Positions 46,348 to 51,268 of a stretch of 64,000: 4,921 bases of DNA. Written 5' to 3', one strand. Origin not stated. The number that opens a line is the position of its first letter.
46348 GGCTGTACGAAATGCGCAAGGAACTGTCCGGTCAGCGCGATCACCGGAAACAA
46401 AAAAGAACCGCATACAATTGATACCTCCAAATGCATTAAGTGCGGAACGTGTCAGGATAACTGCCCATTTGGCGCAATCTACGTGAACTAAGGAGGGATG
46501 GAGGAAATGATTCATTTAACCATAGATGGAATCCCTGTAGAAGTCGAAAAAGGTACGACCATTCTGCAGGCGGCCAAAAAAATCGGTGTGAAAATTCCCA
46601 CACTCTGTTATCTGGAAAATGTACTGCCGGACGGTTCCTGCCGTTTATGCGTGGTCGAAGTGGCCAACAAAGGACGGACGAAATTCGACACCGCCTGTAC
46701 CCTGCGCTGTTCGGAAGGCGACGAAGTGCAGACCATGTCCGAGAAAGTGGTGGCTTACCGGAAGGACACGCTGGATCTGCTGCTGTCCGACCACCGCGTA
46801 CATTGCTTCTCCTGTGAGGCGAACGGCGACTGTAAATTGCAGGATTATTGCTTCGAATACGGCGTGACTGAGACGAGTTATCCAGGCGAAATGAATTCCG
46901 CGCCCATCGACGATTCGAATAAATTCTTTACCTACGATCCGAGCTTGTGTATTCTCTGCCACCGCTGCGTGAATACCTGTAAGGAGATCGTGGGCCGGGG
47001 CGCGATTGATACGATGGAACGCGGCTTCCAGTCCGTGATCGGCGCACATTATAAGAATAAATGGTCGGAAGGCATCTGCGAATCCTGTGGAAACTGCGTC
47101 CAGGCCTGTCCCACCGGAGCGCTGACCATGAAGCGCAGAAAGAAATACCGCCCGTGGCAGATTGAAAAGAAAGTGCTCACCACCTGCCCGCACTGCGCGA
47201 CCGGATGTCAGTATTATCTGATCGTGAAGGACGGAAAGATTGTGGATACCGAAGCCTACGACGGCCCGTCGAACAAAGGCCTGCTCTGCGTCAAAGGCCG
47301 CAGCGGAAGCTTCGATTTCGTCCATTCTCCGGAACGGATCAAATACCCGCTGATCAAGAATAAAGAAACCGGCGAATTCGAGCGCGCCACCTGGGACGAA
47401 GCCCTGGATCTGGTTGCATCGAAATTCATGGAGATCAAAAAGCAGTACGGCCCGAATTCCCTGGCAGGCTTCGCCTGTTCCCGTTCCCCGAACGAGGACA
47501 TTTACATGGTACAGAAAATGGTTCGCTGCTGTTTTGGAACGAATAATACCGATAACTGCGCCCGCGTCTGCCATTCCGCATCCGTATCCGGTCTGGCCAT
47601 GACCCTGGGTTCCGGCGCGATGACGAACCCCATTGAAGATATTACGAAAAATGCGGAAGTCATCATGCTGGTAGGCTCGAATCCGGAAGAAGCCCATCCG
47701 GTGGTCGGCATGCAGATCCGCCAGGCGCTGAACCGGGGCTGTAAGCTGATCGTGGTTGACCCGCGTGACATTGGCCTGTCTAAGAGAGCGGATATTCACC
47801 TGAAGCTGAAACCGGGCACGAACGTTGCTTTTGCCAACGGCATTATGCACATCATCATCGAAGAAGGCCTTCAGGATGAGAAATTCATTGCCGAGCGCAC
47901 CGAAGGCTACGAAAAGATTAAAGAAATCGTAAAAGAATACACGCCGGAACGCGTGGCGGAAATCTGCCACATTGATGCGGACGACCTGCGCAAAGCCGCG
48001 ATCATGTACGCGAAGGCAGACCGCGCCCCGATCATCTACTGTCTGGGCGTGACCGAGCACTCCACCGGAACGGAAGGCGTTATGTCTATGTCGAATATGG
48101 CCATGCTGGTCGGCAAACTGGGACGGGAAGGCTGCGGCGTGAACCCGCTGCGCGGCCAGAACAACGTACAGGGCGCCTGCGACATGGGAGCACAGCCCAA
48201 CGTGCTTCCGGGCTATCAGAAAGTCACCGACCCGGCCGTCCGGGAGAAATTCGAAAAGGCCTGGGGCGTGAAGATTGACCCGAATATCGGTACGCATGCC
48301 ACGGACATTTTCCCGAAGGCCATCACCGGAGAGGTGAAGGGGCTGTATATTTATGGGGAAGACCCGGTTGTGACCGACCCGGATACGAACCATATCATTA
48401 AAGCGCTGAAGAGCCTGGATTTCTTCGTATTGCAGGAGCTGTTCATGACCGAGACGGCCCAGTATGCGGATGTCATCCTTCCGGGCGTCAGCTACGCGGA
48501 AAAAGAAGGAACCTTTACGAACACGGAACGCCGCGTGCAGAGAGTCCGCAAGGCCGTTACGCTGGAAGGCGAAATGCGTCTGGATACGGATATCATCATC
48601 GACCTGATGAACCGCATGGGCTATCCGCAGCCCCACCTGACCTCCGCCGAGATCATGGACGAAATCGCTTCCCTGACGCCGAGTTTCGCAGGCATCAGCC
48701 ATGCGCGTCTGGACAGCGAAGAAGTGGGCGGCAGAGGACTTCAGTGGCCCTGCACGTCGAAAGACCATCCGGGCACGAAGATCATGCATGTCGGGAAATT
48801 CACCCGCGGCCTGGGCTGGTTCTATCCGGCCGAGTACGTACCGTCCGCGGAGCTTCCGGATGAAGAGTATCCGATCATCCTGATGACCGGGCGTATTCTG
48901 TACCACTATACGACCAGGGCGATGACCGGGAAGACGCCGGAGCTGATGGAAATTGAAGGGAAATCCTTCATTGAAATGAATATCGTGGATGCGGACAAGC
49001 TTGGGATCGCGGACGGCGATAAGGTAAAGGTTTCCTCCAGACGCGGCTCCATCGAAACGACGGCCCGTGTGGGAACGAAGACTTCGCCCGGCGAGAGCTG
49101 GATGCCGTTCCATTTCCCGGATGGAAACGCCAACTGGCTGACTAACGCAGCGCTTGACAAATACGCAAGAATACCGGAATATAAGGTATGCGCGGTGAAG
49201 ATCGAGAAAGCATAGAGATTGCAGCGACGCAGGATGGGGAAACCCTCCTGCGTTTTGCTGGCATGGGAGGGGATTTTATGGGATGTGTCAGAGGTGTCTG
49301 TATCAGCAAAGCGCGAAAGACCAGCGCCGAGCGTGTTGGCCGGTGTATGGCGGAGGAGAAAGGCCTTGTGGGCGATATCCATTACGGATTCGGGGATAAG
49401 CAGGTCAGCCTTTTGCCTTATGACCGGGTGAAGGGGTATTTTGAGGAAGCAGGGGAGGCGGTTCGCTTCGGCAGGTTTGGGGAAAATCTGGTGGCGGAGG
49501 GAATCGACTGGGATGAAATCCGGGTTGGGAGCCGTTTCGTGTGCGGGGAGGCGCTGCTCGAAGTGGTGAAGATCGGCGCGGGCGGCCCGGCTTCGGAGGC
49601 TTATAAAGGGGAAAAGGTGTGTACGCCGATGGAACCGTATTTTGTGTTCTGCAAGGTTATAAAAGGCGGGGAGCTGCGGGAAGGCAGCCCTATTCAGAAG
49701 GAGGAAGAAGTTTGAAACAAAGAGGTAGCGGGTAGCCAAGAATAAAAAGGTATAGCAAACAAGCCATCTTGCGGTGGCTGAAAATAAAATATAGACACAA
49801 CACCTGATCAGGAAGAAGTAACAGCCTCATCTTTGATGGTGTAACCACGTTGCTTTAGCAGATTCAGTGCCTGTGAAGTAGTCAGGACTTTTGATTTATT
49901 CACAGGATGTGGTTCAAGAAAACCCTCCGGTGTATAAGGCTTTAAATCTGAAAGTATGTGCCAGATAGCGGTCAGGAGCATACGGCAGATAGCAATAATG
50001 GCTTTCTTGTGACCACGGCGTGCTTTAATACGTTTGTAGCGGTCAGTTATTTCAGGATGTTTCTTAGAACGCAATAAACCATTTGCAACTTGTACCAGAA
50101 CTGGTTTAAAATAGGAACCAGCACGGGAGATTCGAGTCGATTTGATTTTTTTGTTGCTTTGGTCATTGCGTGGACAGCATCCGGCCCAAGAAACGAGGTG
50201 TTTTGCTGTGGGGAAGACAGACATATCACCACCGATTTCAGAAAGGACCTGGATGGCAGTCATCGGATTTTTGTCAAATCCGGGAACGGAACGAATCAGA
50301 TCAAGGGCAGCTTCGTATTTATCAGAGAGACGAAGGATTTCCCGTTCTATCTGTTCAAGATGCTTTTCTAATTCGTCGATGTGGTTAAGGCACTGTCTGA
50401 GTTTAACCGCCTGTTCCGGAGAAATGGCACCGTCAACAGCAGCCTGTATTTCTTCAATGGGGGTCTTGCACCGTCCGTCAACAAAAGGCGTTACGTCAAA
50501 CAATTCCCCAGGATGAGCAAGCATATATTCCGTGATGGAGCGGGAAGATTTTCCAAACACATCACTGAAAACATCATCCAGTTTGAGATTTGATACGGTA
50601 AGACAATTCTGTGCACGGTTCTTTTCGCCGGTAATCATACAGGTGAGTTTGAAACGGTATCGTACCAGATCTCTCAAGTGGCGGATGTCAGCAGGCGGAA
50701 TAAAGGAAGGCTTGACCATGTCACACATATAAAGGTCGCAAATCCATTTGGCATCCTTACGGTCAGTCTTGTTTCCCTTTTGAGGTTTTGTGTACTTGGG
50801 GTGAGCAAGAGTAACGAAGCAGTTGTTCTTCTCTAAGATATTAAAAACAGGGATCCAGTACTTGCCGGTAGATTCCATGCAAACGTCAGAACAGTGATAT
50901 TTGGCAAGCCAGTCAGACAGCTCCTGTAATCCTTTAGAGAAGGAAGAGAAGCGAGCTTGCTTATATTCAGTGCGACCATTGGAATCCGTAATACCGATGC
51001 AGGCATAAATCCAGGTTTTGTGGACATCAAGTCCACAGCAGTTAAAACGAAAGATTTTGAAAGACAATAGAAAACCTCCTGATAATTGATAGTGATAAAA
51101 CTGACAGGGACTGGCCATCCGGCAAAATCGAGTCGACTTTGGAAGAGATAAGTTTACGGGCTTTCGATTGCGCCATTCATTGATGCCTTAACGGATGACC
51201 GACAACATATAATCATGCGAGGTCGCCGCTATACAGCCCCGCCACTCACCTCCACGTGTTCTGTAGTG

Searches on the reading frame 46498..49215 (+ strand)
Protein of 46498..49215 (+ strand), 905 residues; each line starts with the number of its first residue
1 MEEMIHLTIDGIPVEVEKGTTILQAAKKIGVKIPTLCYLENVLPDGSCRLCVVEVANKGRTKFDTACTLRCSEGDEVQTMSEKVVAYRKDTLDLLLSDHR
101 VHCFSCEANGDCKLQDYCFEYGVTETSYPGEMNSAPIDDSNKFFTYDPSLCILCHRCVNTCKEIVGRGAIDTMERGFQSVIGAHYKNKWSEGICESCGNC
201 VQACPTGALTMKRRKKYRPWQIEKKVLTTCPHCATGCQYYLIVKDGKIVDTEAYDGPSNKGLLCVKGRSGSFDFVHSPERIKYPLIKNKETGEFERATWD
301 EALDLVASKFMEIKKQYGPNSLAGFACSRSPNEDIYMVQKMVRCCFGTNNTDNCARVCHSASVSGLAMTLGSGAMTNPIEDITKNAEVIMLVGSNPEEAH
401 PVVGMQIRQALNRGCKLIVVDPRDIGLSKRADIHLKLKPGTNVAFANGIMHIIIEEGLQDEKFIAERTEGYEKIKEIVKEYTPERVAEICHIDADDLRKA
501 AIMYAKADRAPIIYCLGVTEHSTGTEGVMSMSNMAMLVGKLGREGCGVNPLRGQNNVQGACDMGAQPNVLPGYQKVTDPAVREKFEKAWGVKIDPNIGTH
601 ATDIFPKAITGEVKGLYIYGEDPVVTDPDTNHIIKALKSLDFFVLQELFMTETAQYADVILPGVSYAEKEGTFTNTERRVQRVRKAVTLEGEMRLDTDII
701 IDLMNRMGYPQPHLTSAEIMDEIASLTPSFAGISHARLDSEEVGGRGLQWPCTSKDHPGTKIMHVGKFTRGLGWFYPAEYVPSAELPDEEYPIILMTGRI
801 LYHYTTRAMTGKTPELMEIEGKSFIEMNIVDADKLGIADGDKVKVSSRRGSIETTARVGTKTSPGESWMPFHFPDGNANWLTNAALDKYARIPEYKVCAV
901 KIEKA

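Call 3: search_protein_families(library=pfam, proteins=[window:46498-49215:+])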
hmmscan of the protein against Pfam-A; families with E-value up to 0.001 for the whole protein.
window:46498-49215:+ (905 aa): 10 families
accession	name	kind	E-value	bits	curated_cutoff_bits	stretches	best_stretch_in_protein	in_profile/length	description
PF00384.28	Molybdopterin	-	7.1e-80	269.1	24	1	280-705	1-352/353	Molybdopterin oxidoreductase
PF01568.27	Molydop_binding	-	3.2e-29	101.6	26.8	1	794-899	2-110/110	Molydopterin dinucleotide binding domain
PF13510.11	Fer2_4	-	1.8e-17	63.6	22.8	1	3-81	2-81/82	2Fe-2S iron-sulfur cluster binding domain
PF10588.14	NADH-G_4Fe-4S_3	-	2.9e-15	55.9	27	1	88-125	1-38/40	NADH-ubiquinone oxidoreductase-G iron-sulfur binding region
PF04879.21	Molybdop_Fe4S4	-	2.6e-12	47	22.7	1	223-271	1-50/55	Molybdopterin oxidoreductase Fe4S4 domain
PF22117.2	Fer4_Nqo3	-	5.4e-10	39.8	27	1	151-210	11-67/67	NADH-quinone oxidoreductase subunit 3, ferredoxin-like domain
PF00037.32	Fer4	-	5.3e-07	29.6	21.1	1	189-210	3-24/24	4Fe-4S binding domain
PF12837.12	Fer4_6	-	1.1e-05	25.6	25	1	189-209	4-24/24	4Fe-4S binding domain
PF12838.12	Fer4_7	-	2.8e-05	24.9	27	1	194-238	2-49/52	4Fe-4S dicluster domain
PF13187.11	Fer4_9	-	0.00029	21.2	27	1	194-238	2-48/52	4Fe-4S dicluster domain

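Call 40: search_solved_structures(query=window:46498-49215:+, show_alignments=2, max_evalue=1e-30)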
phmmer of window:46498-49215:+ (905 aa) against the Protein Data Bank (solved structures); distinct sequences matched with E-value up to 1e-30: 68 (the best 60 are shown).
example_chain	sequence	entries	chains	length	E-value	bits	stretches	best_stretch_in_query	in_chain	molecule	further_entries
6tg9_A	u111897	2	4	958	1.3e-221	741.4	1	5-902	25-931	Formate dehydrogenase subunit alpha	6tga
9wxb_B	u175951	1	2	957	4.6e-220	736.2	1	5-902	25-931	Formate dehydrogenase alpha subunit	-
7qv7_S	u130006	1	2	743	3.6e-201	673.7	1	223-789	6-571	Hydrogen dependent carbon dioxide reductase subunit FdhF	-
9t1s_L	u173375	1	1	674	1.1e-200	672.1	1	227-904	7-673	formate dehydrogenase (coenzyme F420)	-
7vw6_A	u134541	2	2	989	2.3e-197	661.1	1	7-902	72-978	Formate dehydrogenase | Tungsten-containing formate dehydrogenase alpha subunit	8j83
7e5z_A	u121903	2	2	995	2.4e-197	661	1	7-902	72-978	Formate dehydrogenase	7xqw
7bkb_D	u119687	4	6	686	1.4e-196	658.5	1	221-904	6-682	Formate dehydrogenase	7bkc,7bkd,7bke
1aa6_A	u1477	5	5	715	5.3e-177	593.7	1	224-903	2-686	FORMATE DEHYDROGENASE H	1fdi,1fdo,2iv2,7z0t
8rqz_C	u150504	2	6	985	5.7e-168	563.8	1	224-903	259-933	Probable oxidoreductase YjgC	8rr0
9gzq_A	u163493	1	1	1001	5.8e-168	563.8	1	224-903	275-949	Probable oxidoreductase YjgC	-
2jim_A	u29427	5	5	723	1.3e-114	387.3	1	223-765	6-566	PERIPLASMIC NITRATE REDUCTASE | PROTEIN (PERIPLASMIC NITRATE REDUCTASE)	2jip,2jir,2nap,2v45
2jio_A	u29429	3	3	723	1.7e-114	386.9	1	223-765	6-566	PERIPLASMIC NITRATE REDUCTASE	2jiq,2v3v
9vap_A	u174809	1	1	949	8.3e-88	298.6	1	212-579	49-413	Formate dehydrogenase molybdopterin-binding subunit FdhA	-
8oh5_C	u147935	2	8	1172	6.4e-75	255.9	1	98-565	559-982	Formate dehydrogenase-O, major subunit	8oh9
9bov_A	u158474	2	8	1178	1e-70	242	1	105-566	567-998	Molybdopterin oxidoreductase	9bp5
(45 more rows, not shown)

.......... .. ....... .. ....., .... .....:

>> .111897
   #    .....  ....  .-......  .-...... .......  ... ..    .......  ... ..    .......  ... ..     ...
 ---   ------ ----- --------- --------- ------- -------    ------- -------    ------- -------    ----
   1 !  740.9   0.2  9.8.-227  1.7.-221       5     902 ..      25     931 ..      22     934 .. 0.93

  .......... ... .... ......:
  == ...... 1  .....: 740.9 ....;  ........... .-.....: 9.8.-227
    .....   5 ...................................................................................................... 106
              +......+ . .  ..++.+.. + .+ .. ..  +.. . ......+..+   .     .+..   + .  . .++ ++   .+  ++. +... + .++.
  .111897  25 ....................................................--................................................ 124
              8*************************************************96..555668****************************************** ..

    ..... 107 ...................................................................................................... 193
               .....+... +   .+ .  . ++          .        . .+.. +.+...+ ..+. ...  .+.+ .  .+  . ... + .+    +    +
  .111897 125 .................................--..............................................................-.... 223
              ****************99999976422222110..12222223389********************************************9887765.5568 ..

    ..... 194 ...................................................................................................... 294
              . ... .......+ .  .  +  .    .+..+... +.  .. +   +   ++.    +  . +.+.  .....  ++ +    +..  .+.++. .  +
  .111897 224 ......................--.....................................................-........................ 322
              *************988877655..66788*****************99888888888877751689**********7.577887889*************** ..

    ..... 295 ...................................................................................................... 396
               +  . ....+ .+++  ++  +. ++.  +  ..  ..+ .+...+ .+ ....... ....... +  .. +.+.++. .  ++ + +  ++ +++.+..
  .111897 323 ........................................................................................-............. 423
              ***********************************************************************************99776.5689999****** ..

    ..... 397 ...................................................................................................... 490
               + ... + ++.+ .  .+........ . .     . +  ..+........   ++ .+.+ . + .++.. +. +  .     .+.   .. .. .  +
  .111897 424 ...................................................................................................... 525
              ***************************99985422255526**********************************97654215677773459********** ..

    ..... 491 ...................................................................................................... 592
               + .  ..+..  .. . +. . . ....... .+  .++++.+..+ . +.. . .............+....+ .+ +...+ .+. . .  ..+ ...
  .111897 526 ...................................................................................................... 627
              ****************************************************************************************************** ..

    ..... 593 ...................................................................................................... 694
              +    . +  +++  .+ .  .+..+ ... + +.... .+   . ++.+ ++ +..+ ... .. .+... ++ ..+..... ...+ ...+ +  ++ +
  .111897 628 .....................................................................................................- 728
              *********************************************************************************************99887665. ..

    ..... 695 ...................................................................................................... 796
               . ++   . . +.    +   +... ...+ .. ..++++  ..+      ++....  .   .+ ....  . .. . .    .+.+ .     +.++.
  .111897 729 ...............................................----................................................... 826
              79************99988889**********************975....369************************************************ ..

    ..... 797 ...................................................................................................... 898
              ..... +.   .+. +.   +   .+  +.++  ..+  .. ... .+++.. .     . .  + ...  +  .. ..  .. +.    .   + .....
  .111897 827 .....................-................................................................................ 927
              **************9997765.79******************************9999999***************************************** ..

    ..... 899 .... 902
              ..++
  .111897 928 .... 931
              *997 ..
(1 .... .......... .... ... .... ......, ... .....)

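Call 64: find_related_loci(query=window:46498-49215:+, collection=metagenome_contigs, flank=3500)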
Query window:46498-49215:+ (905 aa) in metagenome_contigs; peptide patterns used: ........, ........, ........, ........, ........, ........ (x = any residue, [..] = any of these).
600 stretches matched a pattern (row limit reached: there are more); 577 encode a relative of the query (tblastn E <= 1e-3); the best 80 are kept; 80 distinct loci.
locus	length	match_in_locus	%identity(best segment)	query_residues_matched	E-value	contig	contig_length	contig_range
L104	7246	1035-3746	93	2-905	0e+0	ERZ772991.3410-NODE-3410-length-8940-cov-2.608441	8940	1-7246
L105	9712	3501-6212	93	2-905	0e+0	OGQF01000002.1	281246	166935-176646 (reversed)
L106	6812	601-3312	93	2-905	0e+0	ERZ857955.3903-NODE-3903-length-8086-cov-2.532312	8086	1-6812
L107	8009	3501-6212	93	2-905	0e+0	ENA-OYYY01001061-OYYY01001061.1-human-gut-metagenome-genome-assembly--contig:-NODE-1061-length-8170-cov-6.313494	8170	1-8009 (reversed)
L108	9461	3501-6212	93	2-905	0e+0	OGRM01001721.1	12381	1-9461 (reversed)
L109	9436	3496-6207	93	2-905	0e+0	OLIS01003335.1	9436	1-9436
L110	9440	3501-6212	93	2-905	0e+0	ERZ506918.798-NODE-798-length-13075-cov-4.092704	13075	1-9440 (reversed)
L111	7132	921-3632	93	2-905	0e+0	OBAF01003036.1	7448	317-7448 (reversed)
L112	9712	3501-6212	93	2-905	0e+0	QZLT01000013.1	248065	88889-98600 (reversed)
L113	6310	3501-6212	93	2-905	0e+0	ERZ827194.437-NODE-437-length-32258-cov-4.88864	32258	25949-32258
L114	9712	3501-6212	93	2-905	0e+0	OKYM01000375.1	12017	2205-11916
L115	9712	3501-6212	93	2-905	0e+0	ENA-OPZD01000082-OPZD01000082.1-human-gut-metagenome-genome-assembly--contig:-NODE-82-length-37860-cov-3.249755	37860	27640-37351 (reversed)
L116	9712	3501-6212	93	2-905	0e+0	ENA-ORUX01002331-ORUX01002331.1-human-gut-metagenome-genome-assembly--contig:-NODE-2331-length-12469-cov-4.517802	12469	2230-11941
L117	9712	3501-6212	93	2-905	0e+0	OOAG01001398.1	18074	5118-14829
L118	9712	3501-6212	93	2-905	0e+0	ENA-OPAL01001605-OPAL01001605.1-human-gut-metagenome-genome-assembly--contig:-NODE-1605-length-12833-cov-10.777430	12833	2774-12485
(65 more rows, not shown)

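Call 68: search_protein_families(library=ncbifam, proteins=[window:46498-49215:+], max_evalue=1e-10)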
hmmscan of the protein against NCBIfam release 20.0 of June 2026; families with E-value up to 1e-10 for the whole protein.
window:46498-49215:+ (905 aa): 31 families (the best 25 are shown)
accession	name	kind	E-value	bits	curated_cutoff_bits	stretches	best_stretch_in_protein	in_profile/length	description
TIGR01591.1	Fdh-alpha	equivalog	6.9e-251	834.1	666.25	1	228-902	1-672/672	formate dehydrogenase subunit alpha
NF047855.1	AssmNtatRedNasC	equivalog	4.2e-151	504.6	1100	1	210-903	5-707/708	assimilatory nitrate reductase catalytic subunit NasC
NF005895.0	PRK07860.1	equivalog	1.9e-97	327.2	802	1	2-728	15-679/811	NADH-quinone oxidoreductase subunit G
TIGR01973.1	NuoG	equivalog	8.2e-97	325.4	470.05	1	7-700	1-603/606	NADH-quinone oxidoreductase subunit NuoG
NF041323.1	Nitr_red_NasA_Halo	equivalog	8.8e-91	305.4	1000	1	233-902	3-672/673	assimilatory nitrate reductase NasA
NF010055.0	PRK13532.1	equivalog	1.2e-83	281.8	904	3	220-468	40-291/830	nitrate reductase catalytic subunit NapA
TIGR01553.1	formate-DH-alph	equivalog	1.8e-82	277.6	814.2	2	225-470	44-306/1009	formate dehydrogenase-N subunit alpha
TIGR01706.1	NAPA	equivalog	3.3e-82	277.1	930.55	3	228-468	45-291/830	periplasmic nitrate reductase subunit alpha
TIGR01701.1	Fdhalpha-like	subfamily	2.7e-79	267.2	582.15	1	280-904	99-743/744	FdhF/YdeP family oxidoreductase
NF041513.1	formate_DH_Act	exception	6.9e-79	265.8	1400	2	218-470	35-297/1067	formate dehydrogenase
NF040763.1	FeFe_hydrog_A6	exception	4.1e-62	210.3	765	1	5-215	1-211/571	NADH-dependent [FeFe] hydrogenase, group A6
NF012032.0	PRK15488.1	equivalog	2.5e-58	197.7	694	1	192-708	11-528/759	thiosulfate reductase PhsA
NF005745.0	PRK07569.1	equivalog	1.2e-54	185.3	333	1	4-212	3-210/238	bidirectional hydrogenase complex protein HoxU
TIGR02166.1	dmsA_ynfE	subfamily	2.9e-54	184.4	777.7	1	199-710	17-560/794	DMSO/selenate family reductase complex A subunit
NF006305.0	PRK08493.1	equivalog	3.3e-50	171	591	1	4-252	1-264/819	NADH-quinone oxidoreductase subunit G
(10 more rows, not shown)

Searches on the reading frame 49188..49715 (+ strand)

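Call 3: search_protein_families(library=pfam, proteins=[window:49188-49715:+])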
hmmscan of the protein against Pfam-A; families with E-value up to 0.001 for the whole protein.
window:49188-49715:+ (175 aa): 1 family
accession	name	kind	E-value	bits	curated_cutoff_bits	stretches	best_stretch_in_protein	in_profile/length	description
PF03473.23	MOSC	-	5.4e-09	36.5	22.7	1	64-127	4-67/120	MOSC domain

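Call 68: search_protein_families(library=ncbifam, proteins=[window:49188-49715:+], max_evalue=1e-10)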
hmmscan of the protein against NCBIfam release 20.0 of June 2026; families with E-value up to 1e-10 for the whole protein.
window:49188-49715:+ (175 aa): 1 family
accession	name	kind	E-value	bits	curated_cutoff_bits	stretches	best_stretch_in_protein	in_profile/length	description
NF011069.0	PRK14499.1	equivalog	8.8e-19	67.7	457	1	34-169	165-303/308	cyclic pyranopterin monophosphate synthase MoaC/MOSC-domain-containing protein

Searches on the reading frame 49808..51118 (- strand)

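Call 3: search_protein_families(library=pfam, proteins=[window:49808-51118:-])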
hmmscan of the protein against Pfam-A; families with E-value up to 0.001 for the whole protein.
window:49808-51118:- (436 aa): 2 families
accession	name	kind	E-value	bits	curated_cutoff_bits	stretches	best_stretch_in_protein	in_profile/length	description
PF01548.23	DEDD_Tnp_IS110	-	7.1e-26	91.3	29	1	28-174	1-151/155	Transposase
PF02371.22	Transposase_20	-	1.5e-16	61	21.3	1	273-361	2-86/87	Transposase IS116/IS110/IS902 family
